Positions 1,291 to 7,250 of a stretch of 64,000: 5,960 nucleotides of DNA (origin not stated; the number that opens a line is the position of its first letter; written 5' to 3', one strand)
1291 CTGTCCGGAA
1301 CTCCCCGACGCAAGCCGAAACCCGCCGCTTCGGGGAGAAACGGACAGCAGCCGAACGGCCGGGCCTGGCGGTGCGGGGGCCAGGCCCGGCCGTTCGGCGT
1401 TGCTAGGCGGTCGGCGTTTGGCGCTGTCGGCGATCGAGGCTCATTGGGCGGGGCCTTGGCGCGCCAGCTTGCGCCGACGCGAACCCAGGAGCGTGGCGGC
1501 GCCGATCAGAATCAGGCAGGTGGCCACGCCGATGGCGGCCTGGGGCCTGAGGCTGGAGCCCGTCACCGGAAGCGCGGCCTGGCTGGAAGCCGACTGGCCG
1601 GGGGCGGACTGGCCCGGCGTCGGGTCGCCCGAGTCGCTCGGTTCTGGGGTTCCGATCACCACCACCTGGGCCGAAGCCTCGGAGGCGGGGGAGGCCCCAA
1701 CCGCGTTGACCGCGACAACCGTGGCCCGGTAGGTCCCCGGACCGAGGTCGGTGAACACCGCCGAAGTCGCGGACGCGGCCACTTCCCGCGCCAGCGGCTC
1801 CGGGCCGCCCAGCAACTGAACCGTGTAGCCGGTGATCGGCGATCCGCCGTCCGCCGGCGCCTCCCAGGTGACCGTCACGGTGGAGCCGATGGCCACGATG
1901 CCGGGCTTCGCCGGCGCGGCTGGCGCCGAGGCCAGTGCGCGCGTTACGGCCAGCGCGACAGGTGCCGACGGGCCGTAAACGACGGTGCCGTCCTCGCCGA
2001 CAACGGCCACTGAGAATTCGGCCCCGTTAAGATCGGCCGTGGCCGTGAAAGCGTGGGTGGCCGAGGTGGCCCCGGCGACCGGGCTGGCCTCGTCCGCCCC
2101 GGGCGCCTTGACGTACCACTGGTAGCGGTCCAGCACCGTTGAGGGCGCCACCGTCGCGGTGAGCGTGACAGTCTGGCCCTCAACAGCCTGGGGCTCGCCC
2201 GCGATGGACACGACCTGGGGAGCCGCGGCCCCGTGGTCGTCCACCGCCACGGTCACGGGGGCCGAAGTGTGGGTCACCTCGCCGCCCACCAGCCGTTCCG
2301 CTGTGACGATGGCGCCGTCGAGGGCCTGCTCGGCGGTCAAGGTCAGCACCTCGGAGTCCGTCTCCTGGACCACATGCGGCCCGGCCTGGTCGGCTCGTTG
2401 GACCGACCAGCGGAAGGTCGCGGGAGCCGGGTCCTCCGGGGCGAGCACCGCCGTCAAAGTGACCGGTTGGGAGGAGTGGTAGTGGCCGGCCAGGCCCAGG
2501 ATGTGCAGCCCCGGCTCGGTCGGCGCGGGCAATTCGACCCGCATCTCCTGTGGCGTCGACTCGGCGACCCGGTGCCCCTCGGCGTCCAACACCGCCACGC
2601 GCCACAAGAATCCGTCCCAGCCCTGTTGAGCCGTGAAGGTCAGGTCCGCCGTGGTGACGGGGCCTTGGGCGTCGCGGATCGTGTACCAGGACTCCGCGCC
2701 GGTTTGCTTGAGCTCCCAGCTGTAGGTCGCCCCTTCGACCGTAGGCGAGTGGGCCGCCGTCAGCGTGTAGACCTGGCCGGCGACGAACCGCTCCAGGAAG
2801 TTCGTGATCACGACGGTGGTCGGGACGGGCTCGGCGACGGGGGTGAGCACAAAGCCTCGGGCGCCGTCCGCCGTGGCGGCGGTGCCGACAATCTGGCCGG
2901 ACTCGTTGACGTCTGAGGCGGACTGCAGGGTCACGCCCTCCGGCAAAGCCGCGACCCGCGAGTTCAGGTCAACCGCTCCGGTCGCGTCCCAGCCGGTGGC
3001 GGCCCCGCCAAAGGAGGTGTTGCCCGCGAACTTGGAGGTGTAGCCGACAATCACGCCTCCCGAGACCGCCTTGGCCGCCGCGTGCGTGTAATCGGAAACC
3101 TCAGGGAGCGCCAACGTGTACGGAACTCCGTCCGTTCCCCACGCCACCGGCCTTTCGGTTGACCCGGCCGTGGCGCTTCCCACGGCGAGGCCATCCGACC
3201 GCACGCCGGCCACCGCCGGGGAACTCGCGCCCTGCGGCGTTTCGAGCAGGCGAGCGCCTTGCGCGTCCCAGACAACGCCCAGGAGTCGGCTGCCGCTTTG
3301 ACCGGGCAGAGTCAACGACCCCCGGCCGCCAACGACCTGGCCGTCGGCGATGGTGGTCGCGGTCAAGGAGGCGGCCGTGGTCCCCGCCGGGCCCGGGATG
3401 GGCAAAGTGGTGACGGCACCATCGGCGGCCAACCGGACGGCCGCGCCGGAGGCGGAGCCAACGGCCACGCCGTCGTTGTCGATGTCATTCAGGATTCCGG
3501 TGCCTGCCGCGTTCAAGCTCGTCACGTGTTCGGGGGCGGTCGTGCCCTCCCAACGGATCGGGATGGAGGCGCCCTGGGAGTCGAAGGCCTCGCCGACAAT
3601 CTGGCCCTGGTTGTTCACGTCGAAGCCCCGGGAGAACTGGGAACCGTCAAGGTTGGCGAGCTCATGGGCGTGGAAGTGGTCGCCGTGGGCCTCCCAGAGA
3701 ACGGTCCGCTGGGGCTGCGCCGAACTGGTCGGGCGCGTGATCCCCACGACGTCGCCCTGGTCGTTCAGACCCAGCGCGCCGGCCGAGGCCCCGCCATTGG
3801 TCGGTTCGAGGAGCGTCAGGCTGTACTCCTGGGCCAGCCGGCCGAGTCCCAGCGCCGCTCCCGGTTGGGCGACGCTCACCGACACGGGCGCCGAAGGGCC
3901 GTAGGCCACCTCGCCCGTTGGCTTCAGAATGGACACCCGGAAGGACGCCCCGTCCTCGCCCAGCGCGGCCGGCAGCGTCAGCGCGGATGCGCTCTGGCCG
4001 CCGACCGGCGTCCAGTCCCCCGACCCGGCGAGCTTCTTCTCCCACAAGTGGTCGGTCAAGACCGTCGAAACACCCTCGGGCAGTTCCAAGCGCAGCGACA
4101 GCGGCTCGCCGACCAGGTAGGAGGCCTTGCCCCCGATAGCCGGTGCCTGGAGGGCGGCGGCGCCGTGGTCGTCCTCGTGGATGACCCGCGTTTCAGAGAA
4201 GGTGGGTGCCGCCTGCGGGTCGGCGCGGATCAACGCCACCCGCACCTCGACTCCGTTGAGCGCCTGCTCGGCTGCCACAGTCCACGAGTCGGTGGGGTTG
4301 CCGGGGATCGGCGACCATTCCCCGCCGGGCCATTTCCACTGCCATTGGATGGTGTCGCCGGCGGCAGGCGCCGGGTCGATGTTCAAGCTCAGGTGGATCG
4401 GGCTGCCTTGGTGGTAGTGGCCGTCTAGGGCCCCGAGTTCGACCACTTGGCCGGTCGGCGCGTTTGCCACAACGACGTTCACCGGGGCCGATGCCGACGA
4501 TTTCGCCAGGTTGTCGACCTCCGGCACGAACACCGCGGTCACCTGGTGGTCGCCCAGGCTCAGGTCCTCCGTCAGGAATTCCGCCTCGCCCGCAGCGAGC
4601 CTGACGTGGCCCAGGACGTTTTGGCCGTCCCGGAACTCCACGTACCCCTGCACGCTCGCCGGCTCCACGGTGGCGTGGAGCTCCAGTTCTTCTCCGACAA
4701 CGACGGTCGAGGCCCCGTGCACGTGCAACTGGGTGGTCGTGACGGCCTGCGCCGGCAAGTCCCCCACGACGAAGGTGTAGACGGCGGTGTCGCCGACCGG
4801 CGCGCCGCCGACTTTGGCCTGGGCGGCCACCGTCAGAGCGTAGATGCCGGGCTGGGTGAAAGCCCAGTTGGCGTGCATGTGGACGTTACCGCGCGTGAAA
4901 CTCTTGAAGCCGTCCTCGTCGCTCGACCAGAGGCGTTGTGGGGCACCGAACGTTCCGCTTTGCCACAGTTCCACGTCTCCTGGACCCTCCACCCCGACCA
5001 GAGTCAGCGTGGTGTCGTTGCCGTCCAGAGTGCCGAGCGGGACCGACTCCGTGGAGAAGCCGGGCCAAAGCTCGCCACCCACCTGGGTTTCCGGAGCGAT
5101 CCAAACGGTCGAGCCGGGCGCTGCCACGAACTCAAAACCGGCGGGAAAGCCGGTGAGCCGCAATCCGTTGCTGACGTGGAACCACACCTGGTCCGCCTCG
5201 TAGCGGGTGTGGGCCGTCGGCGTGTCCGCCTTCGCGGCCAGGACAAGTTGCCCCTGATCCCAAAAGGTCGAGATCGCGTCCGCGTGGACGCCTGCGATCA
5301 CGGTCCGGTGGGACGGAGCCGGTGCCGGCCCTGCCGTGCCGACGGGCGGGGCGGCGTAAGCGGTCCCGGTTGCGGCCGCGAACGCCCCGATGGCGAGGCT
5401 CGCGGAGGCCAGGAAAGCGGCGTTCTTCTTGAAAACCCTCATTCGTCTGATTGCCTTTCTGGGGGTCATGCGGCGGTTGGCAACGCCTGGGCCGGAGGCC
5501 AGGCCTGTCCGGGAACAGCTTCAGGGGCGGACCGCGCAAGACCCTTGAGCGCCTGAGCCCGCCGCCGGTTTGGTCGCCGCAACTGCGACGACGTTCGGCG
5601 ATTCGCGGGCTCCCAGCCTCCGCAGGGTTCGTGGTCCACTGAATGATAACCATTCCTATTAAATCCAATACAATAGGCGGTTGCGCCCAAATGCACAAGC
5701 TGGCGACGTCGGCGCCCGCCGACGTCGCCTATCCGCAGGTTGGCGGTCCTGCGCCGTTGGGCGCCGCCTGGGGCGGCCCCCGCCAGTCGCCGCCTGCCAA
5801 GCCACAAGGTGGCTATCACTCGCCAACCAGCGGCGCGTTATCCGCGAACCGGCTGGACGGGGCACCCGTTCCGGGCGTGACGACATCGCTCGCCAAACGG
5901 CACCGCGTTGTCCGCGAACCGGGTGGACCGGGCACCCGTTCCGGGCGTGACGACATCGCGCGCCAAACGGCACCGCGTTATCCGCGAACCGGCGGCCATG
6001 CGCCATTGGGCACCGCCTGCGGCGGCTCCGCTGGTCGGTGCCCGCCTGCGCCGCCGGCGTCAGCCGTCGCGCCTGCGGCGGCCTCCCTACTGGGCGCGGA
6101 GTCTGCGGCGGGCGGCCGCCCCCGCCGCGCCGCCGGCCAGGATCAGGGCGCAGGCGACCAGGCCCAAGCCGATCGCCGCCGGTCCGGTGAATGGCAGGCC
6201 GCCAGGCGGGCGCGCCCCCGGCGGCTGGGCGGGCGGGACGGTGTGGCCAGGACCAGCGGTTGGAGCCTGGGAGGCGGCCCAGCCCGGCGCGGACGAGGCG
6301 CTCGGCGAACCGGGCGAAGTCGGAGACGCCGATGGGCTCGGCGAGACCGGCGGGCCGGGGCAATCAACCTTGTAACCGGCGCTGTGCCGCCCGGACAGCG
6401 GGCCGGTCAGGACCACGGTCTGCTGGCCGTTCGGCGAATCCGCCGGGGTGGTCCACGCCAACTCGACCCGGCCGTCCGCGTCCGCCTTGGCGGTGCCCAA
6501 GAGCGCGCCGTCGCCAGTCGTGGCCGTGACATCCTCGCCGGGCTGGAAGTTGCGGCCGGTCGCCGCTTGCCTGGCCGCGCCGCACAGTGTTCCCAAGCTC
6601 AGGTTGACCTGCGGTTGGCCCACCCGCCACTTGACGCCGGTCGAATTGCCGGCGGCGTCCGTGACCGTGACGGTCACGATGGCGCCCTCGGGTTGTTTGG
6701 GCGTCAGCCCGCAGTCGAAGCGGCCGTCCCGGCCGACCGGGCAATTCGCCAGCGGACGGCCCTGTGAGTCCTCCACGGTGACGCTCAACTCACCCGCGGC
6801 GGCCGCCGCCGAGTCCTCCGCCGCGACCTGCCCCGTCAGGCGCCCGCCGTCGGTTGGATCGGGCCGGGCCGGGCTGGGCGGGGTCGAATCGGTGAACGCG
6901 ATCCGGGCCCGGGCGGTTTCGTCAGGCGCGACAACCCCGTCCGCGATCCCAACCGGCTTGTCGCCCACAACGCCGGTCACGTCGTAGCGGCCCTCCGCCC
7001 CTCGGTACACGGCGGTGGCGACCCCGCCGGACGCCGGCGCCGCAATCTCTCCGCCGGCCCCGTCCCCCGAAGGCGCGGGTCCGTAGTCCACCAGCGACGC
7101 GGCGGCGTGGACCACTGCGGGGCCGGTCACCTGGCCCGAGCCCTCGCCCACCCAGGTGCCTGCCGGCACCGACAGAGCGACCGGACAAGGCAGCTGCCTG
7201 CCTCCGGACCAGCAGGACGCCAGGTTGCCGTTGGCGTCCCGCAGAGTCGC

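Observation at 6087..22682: A 16.6-kb single ORF encoding a 5531-aa LPXTG adhesin-like protein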

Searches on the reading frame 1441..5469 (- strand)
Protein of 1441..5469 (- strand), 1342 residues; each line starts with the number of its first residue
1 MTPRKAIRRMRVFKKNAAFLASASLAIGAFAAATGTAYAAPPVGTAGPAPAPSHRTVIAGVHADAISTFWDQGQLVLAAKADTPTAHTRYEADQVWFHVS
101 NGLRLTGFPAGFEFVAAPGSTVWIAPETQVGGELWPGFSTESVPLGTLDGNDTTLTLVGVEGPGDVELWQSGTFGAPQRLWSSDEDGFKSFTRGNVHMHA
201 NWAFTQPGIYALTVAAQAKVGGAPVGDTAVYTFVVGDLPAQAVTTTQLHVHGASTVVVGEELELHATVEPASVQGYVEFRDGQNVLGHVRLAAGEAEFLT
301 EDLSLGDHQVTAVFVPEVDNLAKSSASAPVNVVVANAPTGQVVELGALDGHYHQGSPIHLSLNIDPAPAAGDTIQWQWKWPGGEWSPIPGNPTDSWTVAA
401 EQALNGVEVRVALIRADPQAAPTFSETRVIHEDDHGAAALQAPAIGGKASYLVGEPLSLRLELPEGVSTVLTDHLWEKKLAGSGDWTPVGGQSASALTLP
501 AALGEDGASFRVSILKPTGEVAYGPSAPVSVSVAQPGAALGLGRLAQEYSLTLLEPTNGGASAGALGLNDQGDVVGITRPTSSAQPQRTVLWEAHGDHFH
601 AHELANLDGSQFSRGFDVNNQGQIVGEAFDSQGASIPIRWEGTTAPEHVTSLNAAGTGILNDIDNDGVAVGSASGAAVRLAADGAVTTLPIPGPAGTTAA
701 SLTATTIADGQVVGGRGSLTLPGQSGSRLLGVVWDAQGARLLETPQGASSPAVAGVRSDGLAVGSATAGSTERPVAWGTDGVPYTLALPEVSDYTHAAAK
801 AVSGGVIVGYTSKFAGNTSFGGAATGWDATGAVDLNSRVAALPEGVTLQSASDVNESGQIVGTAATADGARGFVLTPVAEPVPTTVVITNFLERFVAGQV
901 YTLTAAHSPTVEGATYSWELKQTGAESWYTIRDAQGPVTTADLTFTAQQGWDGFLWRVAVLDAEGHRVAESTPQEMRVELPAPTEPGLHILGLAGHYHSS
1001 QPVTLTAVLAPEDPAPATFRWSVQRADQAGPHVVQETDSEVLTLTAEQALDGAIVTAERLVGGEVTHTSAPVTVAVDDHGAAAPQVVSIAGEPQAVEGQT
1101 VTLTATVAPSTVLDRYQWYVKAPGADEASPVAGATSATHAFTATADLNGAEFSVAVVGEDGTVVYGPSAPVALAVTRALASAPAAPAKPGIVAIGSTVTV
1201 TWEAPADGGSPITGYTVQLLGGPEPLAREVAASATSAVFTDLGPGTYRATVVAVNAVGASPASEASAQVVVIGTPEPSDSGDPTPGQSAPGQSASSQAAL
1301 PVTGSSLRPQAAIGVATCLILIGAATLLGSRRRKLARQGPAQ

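Call 13: search_protein_families(library=pfam, proteins=[window:1441-5469:-], max_evalue=0.001)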
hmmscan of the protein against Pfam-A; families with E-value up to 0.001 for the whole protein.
window:1441-5469:- (1342 aa): 3 families
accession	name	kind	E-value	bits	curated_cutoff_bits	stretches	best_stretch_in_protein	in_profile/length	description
PF00041.27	fn3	-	3.4e-11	43.7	25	1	1196-1266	14-81/84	Fibronectin type III domain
PF00801.26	PKD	-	5.2e-06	26.8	23.5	0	1192-1262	11-74/80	PKD domain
PF11949.14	DUF3466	-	0.00051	19.1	25.1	0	563-628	384-450/609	Protein of unknown function (DUF3466)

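Call 54: find_encoding_contigs(protein=window:1441-5469:-, flank=1000, max_places=3)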
Protein window:1441-5469:- (1342 aa): no gene with exactly this product is on record in the collection.

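Call 64: search_protein_families(library=ncbifam, proteins=[window:1441-5469:-], max_evalue=0.001)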
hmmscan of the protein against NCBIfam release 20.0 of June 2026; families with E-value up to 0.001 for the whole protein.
window:1441-5469:- (1342 aa): 4 families
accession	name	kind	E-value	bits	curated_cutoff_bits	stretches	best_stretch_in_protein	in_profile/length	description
NF038134.1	choice_anch_M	domain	1.5e-41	142.5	55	1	57-235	1-184/184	choice-of-anchor M domain-containing protein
TIGR03773.1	anch_rpt_wall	hypoth_equivalog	4.1e-28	98.6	190.3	1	52-243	254-447/516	TIGR03773 family transporter-associated surface protein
TIGR03772.1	anch_rpt_subst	equivalog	3.2e-11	42.5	350.45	1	151-236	123-219/486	anchored repeat ABC transporter, substrate-binding protein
TIGR03769.1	P_ac_wall_RPT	domain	4.5e-11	43.1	30.9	1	197-235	2-41/41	TIGR03769 domain-containing protein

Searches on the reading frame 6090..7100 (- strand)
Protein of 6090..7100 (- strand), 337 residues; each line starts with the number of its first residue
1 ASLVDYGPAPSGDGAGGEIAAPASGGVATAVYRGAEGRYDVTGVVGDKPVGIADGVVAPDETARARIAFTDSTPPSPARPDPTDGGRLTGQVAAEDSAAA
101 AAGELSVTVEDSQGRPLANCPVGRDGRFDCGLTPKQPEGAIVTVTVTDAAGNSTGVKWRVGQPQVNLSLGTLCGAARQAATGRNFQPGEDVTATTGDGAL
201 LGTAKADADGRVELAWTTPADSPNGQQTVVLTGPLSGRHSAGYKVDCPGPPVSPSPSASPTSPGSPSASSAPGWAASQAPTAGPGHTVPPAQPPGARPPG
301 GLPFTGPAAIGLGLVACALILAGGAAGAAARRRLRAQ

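Call 16: search_protein_families(library=pfam, proteins=[window:6090-7100:-], max_evalue=5)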
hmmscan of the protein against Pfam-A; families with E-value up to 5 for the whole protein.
window:6090-7100:- (337 aa): 6 families
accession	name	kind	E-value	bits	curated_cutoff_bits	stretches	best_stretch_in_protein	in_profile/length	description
PF17936.7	Big_6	-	2.6e-12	47.3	27.6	2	106-153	26-73/83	Bacterial Ig domain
PF02369.22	Big_1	-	0.0054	17.2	34.9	1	102-122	18-38/93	Bacterial Ig-like domain (group 1)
PF11974.14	bMG3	-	0.061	13.7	34.9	1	188-227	30-68/103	Bacterial alpha-2-macroglobulin MG3 domain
PF19077.6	Big_13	-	0.077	13.9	27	1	104-155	40-92/102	Bacterial Ig-like domain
PF01835.25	MG2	-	0.13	13.1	32.8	0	203-231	52-80/96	MG2 domain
PF21834.1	DUF6894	-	0.31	11.7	24.1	1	88-122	33-68/69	Domain of unknown function (DUF6894)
